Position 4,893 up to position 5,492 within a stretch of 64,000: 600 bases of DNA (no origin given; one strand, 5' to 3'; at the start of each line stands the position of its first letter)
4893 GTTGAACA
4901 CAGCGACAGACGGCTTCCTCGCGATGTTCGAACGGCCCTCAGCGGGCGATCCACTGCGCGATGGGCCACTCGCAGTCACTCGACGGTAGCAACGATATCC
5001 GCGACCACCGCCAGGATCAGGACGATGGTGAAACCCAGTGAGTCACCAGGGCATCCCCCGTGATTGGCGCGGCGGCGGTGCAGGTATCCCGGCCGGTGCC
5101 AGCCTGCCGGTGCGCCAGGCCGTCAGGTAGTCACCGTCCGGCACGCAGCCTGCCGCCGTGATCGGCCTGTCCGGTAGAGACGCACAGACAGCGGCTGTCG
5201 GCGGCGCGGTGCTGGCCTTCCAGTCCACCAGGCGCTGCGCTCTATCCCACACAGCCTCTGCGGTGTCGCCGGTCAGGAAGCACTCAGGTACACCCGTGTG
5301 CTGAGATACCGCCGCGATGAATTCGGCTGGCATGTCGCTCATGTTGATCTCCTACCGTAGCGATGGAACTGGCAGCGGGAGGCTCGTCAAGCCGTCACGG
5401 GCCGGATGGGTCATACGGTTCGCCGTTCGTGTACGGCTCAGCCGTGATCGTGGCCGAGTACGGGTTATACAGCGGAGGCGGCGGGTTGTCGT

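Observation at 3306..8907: Co-directional two-cyclase cassette (cyclase-STAND-TPR, two orphan ORFs, membrane HAMP-cyclase) inside mobile-element-flanked DNA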

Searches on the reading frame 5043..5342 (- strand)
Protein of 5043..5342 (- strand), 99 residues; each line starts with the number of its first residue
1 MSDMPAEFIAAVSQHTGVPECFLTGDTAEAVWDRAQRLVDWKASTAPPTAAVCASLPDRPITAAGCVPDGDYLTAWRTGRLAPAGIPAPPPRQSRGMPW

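Call 7: search_protein_families(library=pfam, proteins=[window:5043-5342:-], max_evalue=0.1)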
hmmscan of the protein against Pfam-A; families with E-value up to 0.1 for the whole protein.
window:5043-5342:- (99 aa): 0 families

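Call 8: search_protein_families(library=padloc, proteins=[window:5043-5342:-], max_evalue=0.1)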
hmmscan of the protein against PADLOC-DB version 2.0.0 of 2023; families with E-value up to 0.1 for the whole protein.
window:5043-5342:- (99 aa): 0 families

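Call 9: search_protein_families(library=ncbifam, proteins=[window:5043-5342:-], max_evalue=0.1)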
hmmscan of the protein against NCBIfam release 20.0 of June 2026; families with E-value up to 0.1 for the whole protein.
window:5043-5342:- (99 aa): 0 families

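Call 41: search_protein_families(library=phrogs, proteins=[window:5043-5342:-], max_evalue=0.01)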
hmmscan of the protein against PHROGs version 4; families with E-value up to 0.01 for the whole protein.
window:5043-5342:- (99 aa): 3 families
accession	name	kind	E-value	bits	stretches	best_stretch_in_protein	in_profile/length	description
phrog_9857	-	head and packaging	1.6e-06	29.1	1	7-46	95-134/165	head scaffolding protein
phrog_1793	-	head and packaging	0.00037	21.7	1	12-50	112-147/193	head scaffolding protein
phrog_2592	-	head and packaging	0.0047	17.7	1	10-54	112-157/209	head scaffolding protein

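Call 109: search_dna_similar(query=window:5043-5342:-, collection=phages, mode=protein, max_evalue=0.01, max_rows=12)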
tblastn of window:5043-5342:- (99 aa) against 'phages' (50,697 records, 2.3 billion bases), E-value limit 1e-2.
No match.
